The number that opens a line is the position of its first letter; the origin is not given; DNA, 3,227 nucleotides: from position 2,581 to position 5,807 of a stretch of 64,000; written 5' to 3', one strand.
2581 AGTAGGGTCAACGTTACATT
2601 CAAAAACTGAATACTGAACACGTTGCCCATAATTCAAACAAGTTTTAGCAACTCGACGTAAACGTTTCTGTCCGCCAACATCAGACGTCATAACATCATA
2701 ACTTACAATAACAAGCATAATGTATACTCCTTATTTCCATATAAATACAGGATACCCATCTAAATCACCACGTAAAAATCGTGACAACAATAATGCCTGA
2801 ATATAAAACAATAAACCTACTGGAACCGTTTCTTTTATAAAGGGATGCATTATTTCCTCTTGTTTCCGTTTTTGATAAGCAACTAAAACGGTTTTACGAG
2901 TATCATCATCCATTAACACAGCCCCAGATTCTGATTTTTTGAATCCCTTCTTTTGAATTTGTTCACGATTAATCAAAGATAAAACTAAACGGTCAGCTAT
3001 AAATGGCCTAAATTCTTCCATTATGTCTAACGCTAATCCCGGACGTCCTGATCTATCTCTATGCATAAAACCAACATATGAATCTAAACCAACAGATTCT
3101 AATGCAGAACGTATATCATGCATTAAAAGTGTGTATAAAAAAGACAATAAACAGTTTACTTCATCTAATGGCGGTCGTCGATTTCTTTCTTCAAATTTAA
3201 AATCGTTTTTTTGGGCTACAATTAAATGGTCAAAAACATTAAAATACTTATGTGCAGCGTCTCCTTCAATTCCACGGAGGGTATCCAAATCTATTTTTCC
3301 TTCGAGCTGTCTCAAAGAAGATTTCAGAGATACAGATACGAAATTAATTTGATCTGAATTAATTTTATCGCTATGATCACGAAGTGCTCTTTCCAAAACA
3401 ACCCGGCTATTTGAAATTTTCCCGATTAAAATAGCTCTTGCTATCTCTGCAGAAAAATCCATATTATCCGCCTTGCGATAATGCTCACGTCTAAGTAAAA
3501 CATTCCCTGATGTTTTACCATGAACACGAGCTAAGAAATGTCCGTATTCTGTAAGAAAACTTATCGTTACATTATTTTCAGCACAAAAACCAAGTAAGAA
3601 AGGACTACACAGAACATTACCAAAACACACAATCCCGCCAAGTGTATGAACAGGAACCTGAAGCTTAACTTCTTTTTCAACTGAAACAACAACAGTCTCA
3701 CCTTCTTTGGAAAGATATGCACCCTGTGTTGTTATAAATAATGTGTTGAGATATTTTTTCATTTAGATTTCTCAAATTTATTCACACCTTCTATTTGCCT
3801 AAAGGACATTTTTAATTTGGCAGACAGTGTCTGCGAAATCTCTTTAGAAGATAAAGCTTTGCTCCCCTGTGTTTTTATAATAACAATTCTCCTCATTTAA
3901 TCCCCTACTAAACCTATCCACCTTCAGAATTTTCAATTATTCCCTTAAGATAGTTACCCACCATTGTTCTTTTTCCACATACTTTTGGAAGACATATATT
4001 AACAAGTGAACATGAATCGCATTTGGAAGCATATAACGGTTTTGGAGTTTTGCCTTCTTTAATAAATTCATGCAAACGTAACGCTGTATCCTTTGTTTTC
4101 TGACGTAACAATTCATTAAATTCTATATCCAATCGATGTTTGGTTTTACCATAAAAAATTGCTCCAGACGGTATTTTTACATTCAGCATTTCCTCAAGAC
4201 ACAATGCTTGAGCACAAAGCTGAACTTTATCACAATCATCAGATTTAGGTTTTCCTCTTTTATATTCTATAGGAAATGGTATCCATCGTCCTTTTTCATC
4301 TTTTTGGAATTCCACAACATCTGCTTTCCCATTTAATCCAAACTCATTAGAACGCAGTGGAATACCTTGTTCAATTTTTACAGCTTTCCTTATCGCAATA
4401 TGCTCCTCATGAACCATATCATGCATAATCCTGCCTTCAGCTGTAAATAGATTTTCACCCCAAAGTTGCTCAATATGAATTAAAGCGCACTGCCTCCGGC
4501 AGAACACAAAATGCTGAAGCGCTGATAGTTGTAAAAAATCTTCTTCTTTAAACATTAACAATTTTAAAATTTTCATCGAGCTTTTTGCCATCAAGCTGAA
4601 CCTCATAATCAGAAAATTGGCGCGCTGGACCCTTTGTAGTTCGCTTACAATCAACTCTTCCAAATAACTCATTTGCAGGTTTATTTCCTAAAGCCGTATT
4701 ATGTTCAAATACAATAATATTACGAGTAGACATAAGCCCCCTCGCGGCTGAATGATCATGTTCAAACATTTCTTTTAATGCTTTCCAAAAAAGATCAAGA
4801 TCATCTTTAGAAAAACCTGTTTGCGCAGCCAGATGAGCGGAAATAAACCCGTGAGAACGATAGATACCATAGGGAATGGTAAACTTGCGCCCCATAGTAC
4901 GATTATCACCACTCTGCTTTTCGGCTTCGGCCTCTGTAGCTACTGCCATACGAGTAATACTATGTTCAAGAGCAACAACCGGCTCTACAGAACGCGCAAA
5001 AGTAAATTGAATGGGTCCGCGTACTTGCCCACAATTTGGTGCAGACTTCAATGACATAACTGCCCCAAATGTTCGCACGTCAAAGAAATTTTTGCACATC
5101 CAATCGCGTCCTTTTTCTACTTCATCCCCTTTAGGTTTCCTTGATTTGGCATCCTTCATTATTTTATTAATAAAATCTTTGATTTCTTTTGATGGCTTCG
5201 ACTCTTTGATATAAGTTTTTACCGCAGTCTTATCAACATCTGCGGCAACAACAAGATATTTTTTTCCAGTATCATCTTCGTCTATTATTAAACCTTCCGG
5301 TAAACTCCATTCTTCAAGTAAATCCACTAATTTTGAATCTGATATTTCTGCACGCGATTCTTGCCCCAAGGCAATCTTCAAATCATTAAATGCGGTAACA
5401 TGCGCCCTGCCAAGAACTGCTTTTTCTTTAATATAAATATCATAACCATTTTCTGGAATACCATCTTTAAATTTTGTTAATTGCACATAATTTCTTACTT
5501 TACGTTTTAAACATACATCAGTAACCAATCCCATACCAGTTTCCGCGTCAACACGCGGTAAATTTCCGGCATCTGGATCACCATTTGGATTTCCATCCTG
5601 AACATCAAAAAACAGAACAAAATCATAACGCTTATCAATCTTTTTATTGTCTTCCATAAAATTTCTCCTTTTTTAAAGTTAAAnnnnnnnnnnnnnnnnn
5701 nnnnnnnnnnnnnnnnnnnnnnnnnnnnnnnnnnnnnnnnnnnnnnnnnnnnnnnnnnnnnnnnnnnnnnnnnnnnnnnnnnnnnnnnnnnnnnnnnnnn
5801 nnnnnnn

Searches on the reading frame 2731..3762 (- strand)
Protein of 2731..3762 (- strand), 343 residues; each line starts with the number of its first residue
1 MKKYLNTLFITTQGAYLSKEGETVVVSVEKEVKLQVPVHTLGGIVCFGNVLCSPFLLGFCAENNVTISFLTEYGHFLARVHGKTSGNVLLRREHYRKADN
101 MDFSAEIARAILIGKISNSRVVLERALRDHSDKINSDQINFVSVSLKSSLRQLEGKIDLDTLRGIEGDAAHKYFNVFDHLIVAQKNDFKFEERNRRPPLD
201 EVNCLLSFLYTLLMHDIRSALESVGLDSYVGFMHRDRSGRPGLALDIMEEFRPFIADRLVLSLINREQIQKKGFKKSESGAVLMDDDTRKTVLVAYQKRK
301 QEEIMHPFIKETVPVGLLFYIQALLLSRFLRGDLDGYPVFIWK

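Call 57: search_protein_families(library=pfam, proteins=[window:2731-3762:-], max_evalue=0.00001)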
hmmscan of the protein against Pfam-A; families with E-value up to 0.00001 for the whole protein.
window:2731-3762:- (343 aa): 1 family
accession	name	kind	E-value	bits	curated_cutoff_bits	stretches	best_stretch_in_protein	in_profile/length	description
PF01867.21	Cas_Cas1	-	4.6e-106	354.5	22.3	1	8-298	1-283/283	CRISPR associated protein Cas1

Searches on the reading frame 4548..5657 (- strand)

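Call 57: search_protein_families(library=pfam, proteins=[window:4548-5657:-], max_evalue=0.00001)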
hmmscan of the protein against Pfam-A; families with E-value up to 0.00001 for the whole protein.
window:4548-5657:- (369 aa): 1 family
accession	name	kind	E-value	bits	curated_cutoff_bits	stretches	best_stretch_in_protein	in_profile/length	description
PF05107.17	Cas_Cas7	-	2.7e-101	338.8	33.2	2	144-356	44-249/249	CRISPR-associated protein Cas7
